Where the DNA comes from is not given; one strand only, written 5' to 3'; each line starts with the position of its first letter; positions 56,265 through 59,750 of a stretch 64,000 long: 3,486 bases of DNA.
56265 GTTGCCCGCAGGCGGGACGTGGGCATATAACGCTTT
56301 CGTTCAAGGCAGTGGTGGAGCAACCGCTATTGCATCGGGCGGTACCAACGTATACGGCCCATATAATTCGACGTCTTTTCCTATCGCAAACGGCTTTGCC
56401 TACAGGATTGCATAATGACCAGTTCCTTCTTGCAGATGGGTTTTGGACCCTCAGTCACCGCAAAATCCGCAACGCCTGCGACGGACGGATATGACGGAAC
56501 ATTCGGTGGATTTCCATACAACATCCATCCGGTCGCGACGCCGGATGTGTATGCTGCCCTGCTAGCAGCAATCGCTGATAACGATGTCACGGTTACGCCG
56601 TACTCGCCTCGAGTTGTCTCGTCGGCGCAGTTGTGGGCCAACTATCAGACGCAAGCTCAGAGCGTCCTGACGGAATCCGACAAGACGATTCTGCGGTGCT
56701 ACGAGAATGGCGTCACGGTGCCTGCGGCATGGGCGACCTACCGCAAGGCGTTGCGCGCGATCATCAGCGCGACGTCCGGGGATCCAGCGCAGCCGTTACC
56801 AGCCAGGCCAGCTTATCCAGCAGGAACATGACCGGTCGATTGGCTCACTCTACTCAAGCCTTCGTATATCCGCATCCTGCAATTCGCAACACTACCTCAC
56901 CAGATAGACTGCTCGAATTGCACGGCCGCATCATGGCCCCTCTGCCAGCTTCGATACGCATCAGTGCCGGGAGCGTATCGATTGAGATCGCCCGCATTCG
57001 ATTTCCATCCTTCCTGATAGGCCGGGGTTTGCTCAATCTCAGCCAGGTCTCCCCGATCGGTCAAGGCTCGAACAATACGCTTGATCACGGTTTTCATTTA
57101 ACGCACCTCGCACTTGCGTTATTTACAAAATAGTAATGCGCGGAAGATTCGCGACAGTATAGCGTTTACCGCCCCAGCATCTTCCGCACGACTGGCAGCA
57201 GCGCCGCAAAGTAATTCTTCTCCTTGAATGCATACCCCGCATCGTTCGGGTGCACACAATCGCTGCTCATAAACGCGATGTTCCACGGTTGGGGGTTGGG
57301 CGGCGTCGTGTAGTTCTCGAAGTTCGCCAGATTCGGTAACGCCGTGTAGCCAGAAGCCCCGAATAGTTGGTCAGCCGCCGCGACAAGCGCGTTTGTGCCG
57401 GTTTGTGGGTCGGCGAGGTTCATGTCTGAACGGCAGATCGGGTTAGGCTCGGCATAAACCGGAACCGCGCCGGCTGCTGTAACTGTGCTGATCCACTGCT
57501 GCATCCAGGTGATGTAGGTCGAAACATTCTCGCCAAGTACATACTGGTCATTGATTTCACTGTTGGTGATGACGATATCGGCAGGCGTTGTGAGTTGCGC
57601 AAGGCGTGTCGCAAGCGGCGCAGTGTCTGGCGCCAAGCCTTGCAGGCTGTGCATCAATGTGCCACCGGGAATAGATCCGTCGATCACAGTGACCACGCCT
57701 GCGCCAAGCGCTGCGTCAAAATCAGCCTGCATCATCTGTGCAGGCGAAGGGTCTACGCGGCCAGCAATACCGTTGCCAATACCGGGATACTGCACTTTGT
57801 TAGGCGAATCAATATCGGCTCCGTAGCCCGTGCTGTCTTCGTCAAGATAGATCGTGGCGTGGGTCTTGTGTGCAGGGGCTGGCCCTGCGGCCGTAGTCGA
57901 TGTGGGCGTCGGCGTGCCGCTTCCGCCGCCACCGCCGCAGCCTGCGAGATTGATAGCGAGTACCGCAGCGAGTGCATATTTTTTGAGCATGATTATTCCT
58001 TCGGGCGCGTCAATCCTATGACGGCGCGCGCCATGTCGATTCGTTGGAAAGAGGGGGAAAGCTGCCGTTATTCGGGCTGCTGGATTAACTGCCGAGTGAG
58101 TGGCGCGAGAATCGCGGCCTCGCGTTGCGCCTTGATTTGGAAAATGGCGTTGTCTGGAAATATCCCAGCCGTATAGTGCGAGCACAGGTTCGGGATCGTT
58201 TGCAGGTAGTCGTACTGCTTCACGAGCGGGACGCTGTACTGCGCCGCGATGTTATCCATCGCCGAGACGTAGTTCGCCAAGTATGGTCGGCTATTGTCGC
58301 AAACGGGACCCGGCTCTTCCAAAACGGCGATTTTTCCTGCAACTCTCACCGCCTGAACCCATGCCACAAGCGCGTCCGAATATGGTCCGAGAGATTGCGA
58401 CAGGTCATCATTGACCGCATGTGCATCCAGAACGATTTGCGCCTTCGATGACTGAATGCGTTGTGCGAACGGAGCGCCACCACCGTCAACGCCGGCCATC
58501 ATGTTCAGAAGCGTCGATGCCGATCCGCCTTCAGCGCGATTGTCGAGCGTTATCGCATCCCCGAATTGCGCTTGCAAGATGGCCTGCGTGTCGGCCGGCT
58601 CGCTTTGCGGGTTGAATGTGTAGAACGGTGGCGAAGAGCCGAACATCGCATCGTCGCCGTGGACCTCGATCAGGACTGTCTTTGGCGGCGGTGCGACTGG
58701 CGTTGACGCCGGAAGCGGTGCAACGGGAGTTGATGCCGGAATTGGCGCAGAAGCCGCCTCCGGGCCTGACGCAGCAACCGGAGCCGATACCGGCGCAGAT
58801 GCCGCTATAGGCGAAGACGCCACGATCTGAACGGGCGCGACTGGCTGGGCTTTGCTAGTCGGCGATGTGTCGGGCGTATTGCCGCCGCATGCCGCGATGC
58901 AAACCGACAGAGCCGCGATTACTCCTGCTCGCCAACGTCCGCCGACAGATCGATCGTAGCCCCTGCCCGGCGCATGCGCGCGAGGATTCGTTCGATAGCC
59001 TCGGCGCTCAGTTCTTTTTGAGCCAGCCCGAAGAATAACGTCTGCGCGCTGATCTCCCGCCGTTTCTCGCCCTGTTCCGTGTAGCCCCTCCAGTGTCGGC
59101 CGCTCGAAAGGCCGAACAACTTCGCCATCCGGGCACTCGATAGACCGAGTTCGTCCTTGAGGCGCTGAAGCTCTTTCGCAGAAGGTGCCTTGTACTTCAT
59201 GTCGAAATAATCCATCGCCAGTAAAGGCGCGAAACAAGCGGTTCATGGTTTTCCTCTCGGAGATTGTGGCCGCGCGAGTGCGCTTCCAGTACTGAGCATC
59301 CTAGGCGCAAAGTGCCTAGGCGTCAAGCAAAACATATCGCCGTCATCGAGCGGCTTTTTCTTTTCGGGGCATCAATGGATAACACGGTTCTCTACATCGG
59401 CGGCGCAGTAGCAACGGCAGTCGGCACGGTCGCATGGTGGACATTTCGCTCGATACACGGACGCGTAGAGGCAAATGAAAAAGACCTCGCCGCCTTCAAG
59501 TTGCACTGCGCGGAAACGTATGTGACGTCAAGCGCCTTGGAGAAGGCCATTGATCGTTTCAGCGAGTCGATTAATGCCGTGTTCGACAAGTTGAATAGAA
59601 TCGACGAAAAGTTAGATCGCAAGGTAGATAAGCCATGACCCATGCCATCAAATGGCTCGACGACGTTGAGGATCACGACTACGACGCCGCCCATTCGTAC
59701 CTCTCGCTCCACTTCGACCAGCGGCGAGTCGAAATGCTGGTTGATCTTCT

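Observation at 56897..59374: Minus-strand cargo island: HTH regulator, two paralogous SGNH-like lipoproteins (one degenerate, with no canonical start) and a small ORF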

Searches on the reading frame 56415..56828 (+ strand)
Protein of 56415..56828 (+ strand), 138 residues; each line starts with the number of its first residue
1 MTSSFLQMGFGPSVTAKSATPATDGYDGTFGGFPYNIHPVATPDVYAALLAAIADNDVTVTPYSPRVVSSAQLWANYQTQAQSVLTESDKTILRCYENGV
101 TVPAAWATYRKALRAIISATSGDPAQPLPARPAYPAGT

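Call 74: search_protein_families(library=phrogs, proteins=[window:56415-56828:+], max_evalue=0.001)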
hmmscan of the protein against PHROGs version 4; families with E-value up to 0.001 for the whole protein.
window:56415-56828:+ (138 aa): 1 family
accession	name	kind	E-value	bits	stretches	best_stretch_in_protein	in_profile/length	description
phrog_4912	-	tail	1.7e-07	32.2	1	62-133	131-202/226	tail fiber assembly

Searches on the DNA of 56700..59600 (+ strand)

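Call 3: search_dna_similar(query=window:56700-59600:+, collection=phages, mode=near, max_rows=30)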
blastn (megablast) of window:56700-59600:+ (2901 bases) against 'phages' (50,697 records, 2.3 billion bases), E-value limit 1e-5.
No match.

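Call 6: search_dna_similar(query=window:56700-59600:+, collection=phages, mode=distant, max_rows=30)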
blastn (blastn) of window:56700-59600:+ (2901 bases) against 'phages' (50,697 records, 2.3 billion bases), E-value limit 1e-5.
Records with a match: 1; places in all: 1; records where one place covers at least 80% of the query: 0.
Best place of each record, by identity: 60-80% 1.
By first word of the organism name: Paraburkholderia 1.
By host as written in the record: Paraburkholderia caledonica Bk 1.
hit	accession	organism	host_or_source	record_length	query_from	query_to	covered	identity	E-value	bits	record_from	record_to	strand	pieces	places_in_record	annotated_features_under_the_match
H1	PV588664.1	Paraburkholderia phage IPK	Paraburkholderia caledonica Bk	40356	2378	2584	7%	74.8%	8e-27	129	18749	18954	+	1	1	record has no annotation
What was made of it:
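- Tried and rejected: There was no near match, and only a 207-nt stretch of the regulator matched Paraburkholderia phage IPK (calls 3, 6).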

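Call 61: search_rna_families(source=window, start=56800, end=59500, threshold=evalue, max_evalue=1)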
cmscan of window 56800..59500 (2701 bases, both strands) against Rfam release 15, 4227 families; matches with E-value up to 1: 0.
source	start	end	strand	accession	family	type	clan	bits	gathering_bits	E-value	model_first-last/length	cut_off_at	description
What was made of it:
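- On Programmed -1 ribosomal frameshift cassette: No Rfam hit (call 61).
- No Rfam frameshift element was found (call 61).
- Tried and rejected: Rfam scan of 56800-59500: nothing at E <= 1 (call 61).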

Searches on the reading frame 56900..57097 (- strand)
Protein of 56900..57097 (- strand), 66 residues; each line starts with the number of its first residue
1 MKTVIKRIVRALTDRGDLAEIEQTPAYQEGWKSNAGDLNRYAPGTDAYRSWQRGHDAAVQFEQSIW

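Call 5: search_protein_families(library=pfam, proteins=[window:56900-57097:-], max_evalue=1)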
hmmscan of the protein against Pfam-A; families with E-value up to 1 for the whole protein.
window:56900-57097:- (66 aa): 0 families

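Call 35: search_protein_families(library=phrogs, proteins=[window:56900-57097:-], max_evalue=0.01)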
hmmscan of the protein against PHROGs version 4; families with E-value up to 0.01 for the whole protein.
window:56900-57097:- (66 aa): 1 family
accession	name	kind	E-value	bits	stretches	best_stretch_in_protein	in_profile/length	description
phrog_1757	-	unknown function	0.0051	17.6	1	25-55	9-39/62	-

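Call 36: search_protein_families(library=ncbifam, proteins=[window:56900-57097:-], max_evalue=0.1)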
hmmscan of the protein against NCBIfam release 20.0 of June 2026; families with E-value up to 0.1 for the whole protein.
window:56900-57097:- (66 aa): 0 families

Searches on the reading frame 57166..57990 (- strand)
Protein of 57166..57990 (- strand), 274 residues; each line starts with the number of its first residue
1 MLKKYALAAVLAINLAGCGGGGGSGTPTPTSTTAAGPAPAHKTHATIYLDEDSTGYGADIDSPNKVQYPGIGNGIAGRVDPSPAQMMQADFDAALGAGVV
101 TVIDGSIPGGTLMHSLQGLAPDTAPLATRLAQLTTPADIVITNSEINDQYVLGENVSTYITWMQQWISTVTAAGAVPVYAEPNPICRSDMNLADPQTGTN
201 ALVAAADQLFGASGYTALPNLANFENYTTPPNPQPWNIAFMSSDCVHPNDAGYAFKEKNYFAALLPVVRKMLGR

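Call 5: search_protein_families(library=pfam, proteins=[window:57169-57990:-], max_evalue=1)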
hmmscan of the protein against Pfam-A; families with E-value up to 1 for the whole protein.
window:57169-57990:- (274 aa): 1 family
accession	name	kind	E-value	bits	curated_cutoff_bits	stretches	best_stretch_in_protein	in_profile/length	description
PF13472.12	Lipase_GDSL_2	-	0.00017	22.6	32.9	1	78-254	14-177/178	GDSL-like Lipase/Acylhydrolase family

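Call 7: find_encoding_contigs(protein=window:57166-57990:-, flank=6000, max_places=8)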
Protein window:57166-57990:- (274 aa): 1 contig read that carries it; 1 place shown.
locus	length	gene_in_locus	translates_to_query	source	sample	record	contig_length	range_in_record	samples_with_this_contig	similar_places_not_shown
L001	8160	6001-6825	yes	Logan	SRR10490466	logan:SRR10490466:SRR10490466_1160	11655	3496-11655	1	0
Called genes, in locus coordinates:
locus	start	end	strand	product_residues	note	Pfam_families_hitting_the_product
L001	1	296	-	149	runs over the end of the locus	-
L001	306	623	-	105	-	-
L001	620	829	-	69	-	-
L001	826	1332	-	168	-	-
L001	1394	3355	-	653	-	-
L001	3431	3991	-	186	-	PF00182:Glyco_hydro_19 (weak)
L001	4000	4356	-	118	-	-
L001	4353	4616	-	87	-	-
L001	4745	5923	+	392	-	-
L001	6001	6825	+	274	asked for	-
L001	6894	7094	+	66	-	-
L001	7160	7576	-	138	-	-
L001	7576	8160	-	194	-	?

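Call 35: search_protein_families(library=phrogs, proteins=[window:57169-57990:-], max_evalue=0.01)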
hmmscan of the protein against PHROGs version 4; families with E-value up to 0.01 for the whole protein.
window:57169-57990:- (274 aa): 0 families

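Call 36: search_protein_families(library=ncbifam, proteins=[window:57169-57990:-], max_evalue=0.1)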
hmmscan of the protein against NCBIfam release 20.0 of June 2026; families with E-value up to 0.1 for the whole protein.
window:57169-57990:- (274 aa): 1 family
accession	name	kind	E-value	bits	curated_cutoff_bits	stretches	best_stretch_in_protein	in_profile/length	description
NF058595.1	invert_tail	domain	0.013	15.9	37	1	6-36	60-89/113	lipo-invert putative C-terminal anchoring domain-containing protein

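Call 50: find_homologous_proteins(query=window:57169-57990:-)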
Query window:57169-57990:- (274 aa): 28 proteins with E <= 0.001 among 8000 candidates.
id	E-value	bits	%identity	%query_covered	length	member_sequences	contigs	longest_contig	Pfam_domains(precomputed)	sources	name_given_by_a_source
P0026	6.5e-180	614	100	100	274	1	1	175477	-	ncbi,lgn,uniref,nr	ncbi:SGNH/GDSL hydrolase family protein [Paraburkholderia elongata]|uniref:SGNH hydrolase-type ester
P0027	1.1e-112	394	66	100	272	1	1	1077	PF13472.13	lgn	-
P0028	7.1e-95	336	69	83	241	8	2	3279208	-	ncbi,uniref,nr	ncbi:SGNH/GDSL hydrolase family protein [Burkholderia stagnalis]|uniref:SGNH/GDSL hydrolase family p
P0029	7.4e-85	303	56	93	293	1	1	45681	PF13472.13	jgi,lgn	jgi:lysophospholipase L1-like esterase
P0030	2.2e-84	301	62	85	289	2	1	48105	PF13472.13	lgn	-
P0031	6.0e-82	293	59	92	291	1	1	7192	-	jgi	jgi:hypothetical protein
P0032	2.3e-81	291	55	93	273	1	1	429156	PF13472.13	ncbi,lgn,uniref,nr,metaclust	ncbi:SGNH/GDSL hydrolase family protein [Burkholderia ubonensis]|uniref:SGNH/GDSL hydrolase family p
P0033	3.6e-78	281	65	71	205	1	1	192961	-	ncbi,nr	ncbi:hypothetical protein WJ63_16070 [Burkholderia pyrrocinia]|nr:hypothetical protein WJ63_16070 [B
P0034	6.6e-75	270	55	86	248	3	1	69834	PF13472.13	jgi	jgi:lysophospholipase L1-like esterase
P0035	6.9e-75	270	53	98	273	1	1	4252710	PF13472.13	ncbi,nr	ncbi:SGNH/GDSL hydrolase family protein [Burkholderia sp. JSH-S8]|nr:SGNH/GDSL hydrolase family prot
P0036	3.4e-73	264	52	96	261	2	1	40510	PF13472.13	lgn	-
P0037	1.2e-69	253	55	89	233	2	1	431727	PF13472.13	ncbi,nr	ncbi:hypothetical protein WJ63_07860 [Burkholderia pyrrocinia]|nr:hypothetical protein WJ63_07860 [B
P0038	1.5e-68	249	49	95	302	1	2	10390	-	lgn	-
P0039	3.3e-67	245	52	90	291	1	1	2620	-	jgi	jgi:lysophospholipase L1-like esterase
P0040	4.1e-66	241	64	61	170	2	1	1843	-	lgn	-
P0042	3.0e-63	232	55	79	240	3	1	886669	PF13472.13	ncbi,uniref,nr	ncbi:SGNH/GDSL hydrolase family protein [Paraburkholderia caballeronis]|uniref:SGNH/GDSL hydrolase f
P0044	2.4e-61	226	51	85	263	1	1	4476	PF13472.13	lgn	-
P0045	2.7e-60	222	51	83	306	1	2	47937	PF13472.13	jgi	jgi:lysophospholipase L1-like esterase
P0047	4.3e-58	215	49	82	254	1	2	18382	PF13472.13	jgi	jgi:lysophospholipase L1-like esterase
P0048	2.5e-54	203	47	96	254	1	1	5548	PF13472.13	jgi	jgi:lysophospholipase L1-like esterase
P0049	3.4e-53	199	46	87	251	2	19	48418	PF13472.13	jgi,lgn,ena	-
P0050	1.1e-50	191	53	69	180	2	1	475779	PF13472.13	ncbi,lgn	-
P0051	2.0e-48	183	44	97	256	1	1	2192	PF13472.13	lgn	-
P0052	2.3e-45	173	52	69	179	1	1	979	PF13472.13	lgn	-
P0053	7.2e-42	162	42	98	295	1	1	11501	PF13472.13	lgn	-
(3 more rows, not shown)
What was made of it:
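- On SGNH/GDSL hydrolase (gene A): Pfam PF13472 is below cut-off for the window protein itself (22.6 against 32.9 bits, call 5) but passes in many homologues (call 50).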
